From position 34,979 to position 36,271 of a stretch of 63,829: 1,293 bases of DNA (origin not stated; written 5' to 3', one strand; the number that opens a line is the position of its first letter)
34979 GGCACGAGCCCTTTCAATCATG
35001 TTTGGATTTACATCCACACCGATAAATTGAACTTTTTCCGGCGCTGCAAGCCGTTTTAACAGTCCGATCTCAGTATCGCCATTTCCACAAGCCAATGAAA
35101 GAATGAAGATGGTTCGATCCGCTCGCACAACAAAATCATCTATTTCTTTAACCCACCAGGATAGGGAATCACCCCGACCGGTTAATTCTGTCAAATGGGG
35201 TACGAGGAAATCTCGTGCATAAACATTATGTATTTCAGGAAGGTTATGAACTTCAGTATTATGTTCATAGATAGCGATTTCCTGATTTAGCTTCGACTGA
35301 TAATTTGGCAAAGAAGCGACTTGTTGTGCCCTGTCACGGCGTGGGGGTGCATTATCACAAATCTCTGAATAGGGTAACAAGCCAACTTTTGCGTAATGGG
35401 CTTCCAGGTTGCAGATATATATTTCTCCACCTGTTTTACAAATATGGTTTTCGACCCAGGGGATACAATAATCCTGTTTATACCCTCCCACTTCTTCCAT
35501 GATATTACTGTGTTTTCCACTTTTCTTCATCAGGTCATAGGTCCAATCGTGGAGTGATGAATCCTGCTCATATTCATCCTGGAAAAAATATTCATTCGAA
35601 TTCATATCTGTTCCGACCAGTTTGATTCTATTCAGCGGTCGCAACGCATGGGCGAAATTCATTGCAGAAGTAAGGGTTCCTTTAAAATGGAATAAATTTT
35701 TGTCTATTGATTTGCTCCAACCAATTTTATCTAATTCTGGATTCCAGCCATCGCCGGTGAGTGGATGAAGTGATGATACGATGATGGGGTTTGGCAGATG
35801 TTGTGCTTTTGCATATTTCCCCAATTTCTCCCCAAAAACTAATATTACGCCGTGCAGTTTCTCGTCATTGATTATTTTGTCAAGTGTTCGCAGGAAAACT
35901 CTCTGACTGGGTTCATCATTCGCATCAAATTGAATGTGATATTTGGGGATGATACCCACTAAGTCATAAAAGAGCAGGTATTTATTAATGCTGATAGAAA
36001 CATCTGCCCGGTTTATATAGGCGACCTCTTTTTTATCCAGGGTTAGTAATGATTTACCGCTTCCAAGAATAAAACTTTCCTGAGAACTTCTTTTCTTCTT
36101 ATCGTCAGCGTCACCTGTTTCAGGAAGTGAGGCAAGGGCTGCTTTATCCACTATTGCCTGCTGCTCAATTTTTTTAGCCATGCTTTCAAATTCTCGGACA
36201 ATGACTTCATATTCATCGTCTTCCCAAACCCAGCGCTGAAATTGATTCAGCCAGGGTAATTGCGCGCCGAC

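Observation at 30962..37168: Giant ~2070-aa polypeptide fusing about seven glycosylation-related modules, including a possible Maf/DUF115-like domain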

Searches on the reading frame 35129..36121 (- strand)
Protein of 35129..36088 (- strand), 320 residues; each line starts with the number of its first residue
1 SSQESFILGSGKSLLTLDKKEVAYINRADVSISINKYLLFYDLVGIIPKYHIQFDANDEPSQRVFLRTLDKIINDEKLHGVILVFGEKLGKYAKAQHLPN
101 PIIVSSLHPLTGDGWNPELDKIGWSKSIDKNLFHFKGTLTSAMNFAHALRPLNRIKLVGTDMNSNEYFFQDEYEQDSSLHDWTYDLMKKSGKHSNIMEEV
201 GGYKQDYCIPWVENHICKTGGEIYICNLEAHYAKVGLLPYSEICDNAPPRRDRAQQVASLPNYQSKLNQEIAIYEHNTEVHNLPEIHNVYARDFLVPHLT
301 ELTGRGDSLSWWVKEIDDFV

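Call 7: search_protein_families(library=pfam, proteins=[window:35129-36088:-], max_evalue=10)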
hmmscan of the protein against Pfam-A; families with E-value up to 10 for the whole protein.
window:35129-36088:- (320 aa): 1 family
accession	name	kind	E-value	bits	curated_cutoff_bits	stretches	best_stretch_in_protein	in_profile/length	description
PF09703.15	Cas_Csa4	-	0.13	11.9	25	1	213-275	152-206/355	CRISPR-associated protein (Cas_Csa4)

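Call 17: find_homologous_proteins(query=window:35309-36121:-, max_evalue=0.01)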
Query window:35309-36121:- (271 aa): 8 proteins with E <= 0.01 among 414 candidates.
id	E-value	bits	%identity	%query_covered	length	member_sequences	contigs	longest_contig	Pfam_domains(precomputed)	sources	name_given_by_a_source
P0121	1.7e-73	265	51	89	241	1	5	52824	-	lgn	-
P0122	6.0e-67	244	46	89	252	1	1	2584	-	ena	-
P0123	8.2e-67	244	47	91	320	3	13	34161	-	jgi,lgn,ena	-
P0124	5.3e-65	238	45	91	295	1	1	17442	-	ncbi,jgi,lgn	-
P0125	1.0e-63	233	45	93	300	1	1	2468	-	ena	-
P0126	1.6e-61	226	47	90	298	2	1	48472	-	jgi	-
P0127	1.2e-60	223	44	92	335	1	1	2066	-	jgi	jgi:hypothetical protein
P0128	3.6e-28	117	33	89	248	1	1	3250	PF01973.24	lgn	-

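Call 19: search_protein_families(library=pfam, alignment_id=A1, max_evalue=1)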
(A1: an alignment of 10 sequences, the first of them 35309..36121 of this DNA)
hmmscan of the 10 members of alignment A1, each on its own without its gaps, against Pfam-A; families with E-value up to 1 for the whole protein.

A. member 1, window:35309-36121:- (271 aa): 0 families

B. families by the number of members that match (of 10 scanned): 3 families
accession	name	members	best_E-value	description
PF01973.23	MptE-like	6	3.2e-07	6-hydroxymethylpterin diphosphokinase MptE-like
PF03495.19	Binary_toxB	1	0.041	Clostridial binary toxin B/anthrax toxin PA Ca-binding domain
PF14176.11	YxiJ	1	0.1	YxiJ-like protein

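Call 20: search_solved_structures(query=A1, max_evalue=10, show_alignments=2)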
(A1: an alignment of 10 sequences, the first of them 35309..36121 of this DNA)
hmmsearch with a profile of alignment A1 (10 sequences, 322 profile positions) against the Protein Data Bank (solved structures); distinct sequences matched with E-value up to 10: 1.
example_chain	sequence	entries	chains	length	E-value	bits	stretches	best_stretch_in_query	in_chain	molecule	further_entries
8ps7_A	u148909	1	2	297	0.16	14.2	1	155-214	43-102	LysM-domain receptor-like kinase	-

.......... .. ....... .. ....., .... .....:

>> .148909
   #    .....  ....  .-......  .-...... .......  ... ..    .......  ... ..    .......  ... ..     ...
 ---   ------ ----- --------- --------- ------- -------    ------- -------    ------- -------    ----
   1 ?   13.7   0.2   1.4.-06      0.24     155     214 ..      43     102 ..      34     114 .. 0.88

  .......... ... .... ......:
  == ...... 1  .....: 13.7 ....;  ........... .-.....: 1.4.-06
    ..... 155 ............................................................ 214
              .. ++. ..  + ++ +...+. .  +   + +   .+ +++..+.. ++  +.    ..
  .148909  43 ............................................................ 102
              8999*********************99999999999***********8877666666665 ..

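Call 28: search_protein_representatives(alignment_id=A1)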
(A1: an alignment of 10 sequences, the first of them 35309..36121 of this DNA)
Query: 10 sequences, 322 profile positions. Proteins with E-value up to 0.001 (for the whole library): 298; up to 1e-10: 175; up to 1e-30: 49. The best 150 are listed.
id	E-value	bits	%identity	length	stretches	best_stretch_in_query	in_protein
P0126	4.1e-143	492.7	-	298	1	24-318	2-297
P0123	1.0e-135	468.4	-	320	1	19-321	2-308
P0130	8.3e-116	403.0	-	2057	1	22-271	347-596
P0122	9.5e-113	392.9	-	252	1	23-266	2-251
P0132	2.3e-95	335.8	-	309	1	22-320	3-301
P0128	1.8e-92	326.3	-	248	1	3-266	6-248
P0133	3.5e-50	187.4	-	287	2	142-265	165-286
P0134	1.0e-49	185.8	-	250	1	17-265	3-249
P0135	1.2e-47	179.0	-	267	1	23-269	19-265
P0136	1.0e-42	162.8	-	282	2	132-265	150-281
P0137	2.1e-42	161.8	-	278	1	23-270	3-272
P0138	3.6e-42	161.0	-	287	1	17-265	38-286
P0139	7.7e-41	156.6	-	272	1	22-266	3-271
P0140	1.7e-40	155.5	-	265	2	141-265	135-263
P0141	2.5e-40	155.0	-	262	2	136-265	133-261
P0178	3.2e-30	121.7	-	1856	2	19-94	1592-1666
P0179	7.4e-30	120.6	-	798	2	8-87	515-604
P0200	8.5e-27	110.5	-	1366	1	21-265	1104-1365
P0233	2.3e-21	92.7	-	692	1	27-266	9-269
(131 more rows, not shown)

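Call 33: search_protein_families(library=pfam, alignment_id=A3, max_evalue=0.01)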
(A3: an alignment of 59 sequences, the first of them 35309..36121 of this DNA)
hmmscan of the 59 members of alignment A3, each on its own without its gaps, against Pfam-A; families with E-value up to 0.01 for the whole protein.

A. member 1, window:35309-36121:- (271 aa): 0 families

B. families by the number of members that match (of 59 scanned): 2 families
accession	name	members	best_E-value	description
PF01973.23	MptE-like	10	3.2e-07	6-hydroxymethylpterin diphosphokinase MptE-like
PF01522.26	Polysacc_deac_1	1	0.0074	Polysaccharide deacetylase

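Call 37: predict_structure(alignment_id=A3)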
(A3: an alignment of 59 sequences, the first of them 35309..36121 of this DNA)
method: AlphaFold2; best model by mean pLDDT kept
length: 271 residues; sequences in the alignment: 59
mean_pLDDT: 90.3   pTM: 0.89
mean pLDDT of the five models: 90.3, 89.9, 89.9, 89.2, 88.7
residues with pLDDT >= 90: 207; 70-90: 30; 50-70: 33; < 50: 1
segments of 3 or more residues with pLDDT < 50: none
pLDDT, mean of each block of 10 residues (from residue 1): 61 87 98 96 98 98 92 95 96 93 88 74 73 93 93 97 97 98 97 96 96 94 97 97 98 83 56 50
secondary structure, 60 per line:
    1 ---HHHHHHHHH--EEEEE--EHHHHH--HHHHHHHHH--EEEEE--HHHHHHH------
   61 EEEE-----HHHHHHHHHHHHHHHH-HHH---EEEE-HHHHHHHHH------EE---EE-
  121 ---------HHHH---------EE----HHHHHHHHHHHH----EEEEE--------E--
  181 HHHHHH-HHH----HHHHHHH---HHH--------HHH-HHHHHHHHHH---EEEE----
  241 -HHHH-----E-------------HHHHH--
elements in order: H4-12 E15-19 H23-27 H30-38 E41-45 H48-54 E61-64 H70-85 E93-96 H98-106 H130-133 H149-160 E165-169 H181-186 H195-201 H220-229 E233-236 H242-245 H265-269

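Call 39: search_protein_families(library=pfam, proteins=[P0178, P0179, P0200, P0233], max_evalue=0.0001)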
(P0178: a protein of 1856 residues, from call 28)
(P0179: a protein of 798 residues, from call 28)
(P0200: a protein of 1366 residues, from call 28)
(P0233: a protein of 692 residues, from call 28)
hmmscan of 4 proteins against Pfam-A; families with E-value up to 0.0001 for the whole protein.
P0178 (1856 aa): 16 families
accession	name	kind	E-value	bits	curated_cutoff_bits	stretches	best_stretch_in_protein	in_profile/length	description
PF13692.12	Glyco_trans_1_4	-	1.6e-33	116.4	27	2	1388-1527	3-140/142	Glycosyl transferases group 1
PF00534.26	Glycos_transf_1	-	1.9e-31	109.3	26.4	2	1382-1530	11-159/172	Glycosyl transferases group 1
PF07719.23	TPR_2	-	2.7e-28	96.2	27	1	90-120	3-33/34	Tetratricopeptide repeat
PF13181.12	TPR_8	-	7.8e-22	76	25.7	0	89-119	2-32/34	Tetratricopeptide repeat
PF00515.34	TPR_1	-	2.9e-19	68.4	27.8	1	90-119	3-32/34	Tetratricopeptide repeat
PF13414.12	TPR_11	-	6.7e-19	67.7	26.8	2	62-102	2-42/42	TPR repeat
PF14559.12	TPR_19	-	6.1e-18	65.4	25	1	102-154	5-57/68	Tetratricopeptide repeat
PF13432.12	TPR_16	-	5e-17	62.5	32.7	2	59-122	2-65/65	Tetratricopeptide repeat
PF13428.12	TPR_14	-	3e-15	55.6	23.5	0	59-96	6-43/44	Tetratricopeptide repeat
PF13424.12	TPR_12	-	2e-13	50.8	30.1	0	93-153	8-76/77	Tetratricopeptide repeat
PF13431.12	TPR_17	-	4.6e-08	33.2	24.4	1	77-108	2-33/34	Tetratricopeptide repeat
PF12895.13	ANAPC3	-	3.9e-07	30.7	27.2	0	57-113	26-81/82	Anaphase-promoting complex, cyclosome, subunit 3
PF13174.12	TPR_6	-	4.9e-07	30.4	26.3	0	90-116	2-28/33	Tetratricopeptide repeat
PF23914.1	TPR_CcmH_CycH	-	5.2e-07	30.1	42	0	62-142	24-104/158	Cytochrome c-type biogenesis protein H TPR domain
PF13374.12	TPR_10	-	7.9e-06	26.2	27.5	0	90-117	4-31/42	Tetratricopeptide repeat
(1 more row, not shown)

P0179 (798 aa): 17 families
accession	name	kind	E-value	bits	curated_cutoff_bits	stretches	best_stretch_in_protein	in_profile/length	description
PF13414.12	TPR_11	-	2.6e-26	91.5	26.8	3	48-89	1-42/42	TPR repeat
PF00534.26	Glycos_transf_1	-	2.4e-23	83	26.4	1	323-475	8-160/172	Glycosyl transferases group 1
PF13692.12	Glyco_trans_1_4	-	3.9e-23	82.7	27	1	333-472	4-141/142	Glycosyl transferases group 1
PF00515.34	TPR_1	-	2.4e-22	78.2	27.8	2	75-108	1-34/34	Tetratricopeptide repeat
PF07719.23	TPR_2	-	7.2e-22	76.1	27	2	77-107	3-33/34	Tetratricopeptide repeat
PF13181.12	TPR_8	-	6.1e-17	60.7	25.7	0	44-72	4-32/34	Tetratricopeptide repeat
PF13431.12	TPR_17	-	2e-16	59.2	24.4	0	29-61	1-33/34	Tetratricopeptide repeat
PF13424.12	TPR_12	-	7.7e-16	58.5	30.1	2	42-104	4-74/77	Tetratricopeptide repeat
PF13432.12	TPR_16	-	3.1e-15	56.7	32.7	1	13-73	3-63/65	Tetratricopeptide repeat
PF13428.12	TPR_14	-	5.9e-12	45.4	23.5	0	80-117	6-43/44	Tetratricopeptide repeat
PF14559.12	TPR_19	-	1.9e-10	41.3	25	1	17-72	1-56/68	Tetratricopeptide repeat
PF13176.12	TPR_7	-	3e-09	36.7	27.9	0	44-70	2-28/36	Tetratricopeptide repeat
PF13174.12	TPR_6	-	5.7e-07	30.2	26.3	0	81-107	6-32/33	Tetratricopeptide repeat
PF13374.12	TPR_10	-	2e-06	28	27.5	0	75-103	2-30/42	Tetratricopeptide repeat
PF24575.1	TPR_Slam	-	3.2e-06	28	35.2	0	12-60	52-100/104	Surface lipoprotein assembly modifier, N-terminal TPR repeats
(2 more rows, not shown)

P0200 (1366 aa): 12 families
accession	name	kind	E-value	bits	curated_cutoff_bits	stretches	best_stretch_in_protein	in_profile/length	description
PF13692.12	Glyco_trans_1_4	-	1.2e-25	90.9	27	1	899-1039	2-140/142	Glycosyl transferases group 1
PF00534.26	Glycos_transf_1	-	3.2e-25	89.1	26.4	1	896-1048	13-163/172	Glycosyl transferases group 1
PF07719.23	TPR_2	-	2.9e-15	55.5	27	0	653-682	5-34/34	Tetratricopeptide repeat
PF00515.34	TPR_1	-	1.7e-14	53.4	27.8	0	655-682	7-34/34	Tetratricopeptide repeat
PF13428.12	TPR_14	-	3.6e-13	49.2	23.5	0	27-67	3-43/44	Tetratricopeptide repeat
PF13414.12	TPR_11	-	2.9e-12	46.5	26.8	1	662-695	7-40/42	TPR repeat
PF14559.12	TPR_19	-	2.1e-10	41.2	25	1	38-92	4-58/68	Tetratricopeptide repeat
PF13424.12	TPR_12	-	4.3e-09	36.9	30.1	0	649-697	3-52/77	Tetratricopeptide repeat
PF13174.12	TPR_6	-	4.2e-08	33.8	26.3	0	26-56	1-31/33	Tetratricopeptide repeat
PF13176.12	TPR_7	-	1.2e-06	28.6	27.9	0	66-86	6-27/36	Tetratricopeptide repeat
PF13181.12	TPR_8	-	1.4e-05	25.3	25.7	0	655-682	7-34/34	Tetratricopeptide repeat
PF13432.12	TPR_16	-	2.9e-05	24.9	32.7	0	32-84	4-56/65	Tetratricopeptide repeat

P0233 (692 aa): 3 families
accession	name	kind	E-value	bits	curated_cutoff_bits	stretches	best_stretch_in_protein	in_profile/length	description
PF00534.26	Glycos_transf_1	-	7.6e-31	107.4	26.4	1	498-665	1-169/172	Glycosyl transferases group 1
PF13692.12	Glyco_trans_1_4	-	5.3e-29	101.7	27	1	515-654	4-142/142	Glycosyl transferases group 1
PF20706.3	GT4-conflict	-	2.2e-06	27.3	26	1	586-655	279-340/385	Family 4 Glycosyltransferase in conflict systems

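Call 41: fold_search(model_id=the predicted structure, library=pdb)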
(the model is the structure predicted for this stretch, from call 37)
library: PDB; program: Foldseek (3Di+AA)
matches with E <= 10: 903; with E <= 0.001: 1
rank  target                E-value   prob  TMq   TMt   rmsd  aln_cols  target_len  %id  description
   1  5bo9_A                9.8e-04  0.99  0.31  0.29  11.1       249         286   10  Structure of human sialyltransferase ST8SiaIII in complex with CMP-3FNeu5Ac and Sia-6S-LacNAc (released 2015-07-15)
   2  5mu5                  1.3e-03  1.00  0.42  0.19   5.1       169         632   20  Structure of MAf glycosyltransferase from Magnetospirillum magneticum AMB-1 (released 2017-11-15)
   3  8sd5_C                2.9e-03  0.99  0.35  0.43   9.4       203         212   16  Crystal structure of HPPK from Methanocaldococcus jannaschii (released 2024-07-03)
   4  5bo8_B                3.2e-03  0.97  0.33  0.33  11.5       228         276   14  Structure of human sialyltransferase ST8SiaIII (released 2015-07-15)
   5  5bo8_A                4.3e-03  0.90  0.29  0.28  12.1       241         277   12  Structure of human sialyltransferase ST8SiaIII (released 2015-07-15)
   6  5bo7_B                4.5e-03  0.93  0.31  0.30  10.4       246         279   12  Structure of human sialyltransferase ST8SiaIII in complex with CTP (released 2015-07-15)
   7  8sd5_B                5.1e-03  0.99  0.34  0.41   9.3       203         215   17  Crystal structure of HPPK from Methanocaldococcus jannaschii (released 2024-07-03)
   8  8sd5_A                1.2e-02  0.97  0.34  0.40   9.1       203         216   16  Crystal structure of HPPK from Methanocaldococcus jannaschii (released 2024-07-03)
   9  8sbu_A                1.6e-02  0.95  0.34  0.18   9.8       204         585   15  Crystal structure of MBP fusion with HPPK from Methanocaldococcus jannaschii (released 2024-07-03)
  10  5bo7_A                1.6e-02  0.82  0.30  0.29  12.2       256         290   10  Structure of human sialyltransferase ST8SiaIII in complex with CTP (released 2015-07-15)
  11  4mps_B                1.7e-02  0.98  0.26  0.25   4.8       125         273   13  Crystal structure of rat Beta-galactoside alpha-2,6-sialyltransferase 1 (ST6GAL1), Northeast Structural Genomics Conso (released 2013-09-25)
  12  5cxy_A                1.7e-02  0.87  0.36  0.34   8.0       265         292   11  Structure of a Glycosyltransferase in Complex with Inhibitor (released 2016-09-07)
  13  5bo6_A                1.7e-02  0.85  0.32  0.30  10.3       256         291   11  Structure of human sialyltransferase ST8SiaIII in complex with CDP (released 2015-07-15)
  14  6qvs_B                1.9e-02  0.97  0.25  0.25   6.4       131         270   14  Unliganded structure of the human wild type Beta-galactoside alpha-2,6-sialyltransferase 1 (ST6Gal1) (released 2020-06-10)
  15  8sbu_B                1.9e-02  0.84  0.32  0.17  15.6       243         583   14  Crystal structure of MBP fusion with HPPK from Methanocaldococcus jannaschii (released 2024-07-03)
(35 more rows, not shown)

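Call 45: find_encoding_contigs(protein=P0126, flank=10000, max_places=2)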
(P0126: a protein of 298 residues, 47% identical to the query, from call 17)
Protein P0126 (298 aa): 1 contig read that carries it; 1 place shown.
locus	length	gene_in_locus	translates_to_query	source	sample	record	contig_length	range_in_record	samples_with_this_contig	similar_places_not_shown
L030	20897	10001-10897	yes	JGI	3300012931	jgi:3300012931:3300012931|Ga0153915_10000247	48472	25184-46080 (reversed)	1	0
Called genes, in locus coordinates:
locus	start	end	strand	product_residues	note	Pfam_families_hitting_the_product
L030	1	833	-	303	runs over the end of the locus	PF00582:Usp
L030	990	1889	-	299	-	PF23023:Anti-Pycsar_Apyc1, PF00753:Lactamase_B, PF12706:Lactamase_B_2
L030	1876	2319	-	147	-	PF16697:Yop-YscD_cpl, PF00498:FHA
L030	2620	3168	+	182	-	PF24033:DUF7342 (weak)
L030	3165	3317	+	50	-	-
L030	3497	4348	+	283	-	PF01061:ABC2_membrane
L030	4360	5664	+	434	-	PF00005:ABC_tran, PF13304:AAA_21 (faint), PF14524:Wzt_C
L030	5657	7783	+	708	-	PF13489:Methyltransf_23, PF08241:Methyltransf_11, PF08242:Methyltransf_12, PF13649:Methyltransf_25, PF13847:Methyltransf_31 (weak), PF04230:PS_pyruv_trans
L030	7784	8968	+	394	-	PF02348:CTP_transf_3, PF12804:NTP_transf_3 (weak), PF08282:Hydrolase_3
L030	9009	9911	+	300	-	PF03102:NeuB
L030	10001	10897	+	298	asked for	-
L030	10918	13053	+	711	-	PF00535:Glycos_transf_2, PF10111:Glyco_tranf_2_2 (weak), PF13641:Glyco_tranf_2_3, PF13632:Glyco_trans_2_3, PF00534:Glycos_transf_1, PF13692:Glyco_trans_1_4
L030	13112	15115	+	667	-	PF00535:Glycos_transf_2, PF10111:Glyco_tranf_2_2 (weak), PF00535:Glycos_transf_2, PF13641:Glyco_tranf_2_3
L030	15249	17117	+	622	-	PF00535:Glycos_transf_2, PF10111:Glyco_tranf_2_2 (faint), PF13641:Glyco_tranf_2_3 (faint), PF00535:Glycos_transf_2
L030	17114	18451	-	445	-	PF00534:Glycos_transf_1, PF13692:Glyco_trans_1_4, PF13524:Glyco_trans_1_2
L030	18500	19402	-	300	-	PF00535:Glycos_transf_2, PF10111:Glyco_tranf_2_2 (weak)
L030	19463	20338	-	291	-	PF00535:Glycos_transf_2, PF10111:Glyco_tranf_2_2 (weak), PF13641:Glyco_tranf_2_3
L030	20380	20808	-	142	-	PF01850:PIN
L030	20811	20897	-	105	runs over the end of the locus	PF02604:PhdYeFM_antitox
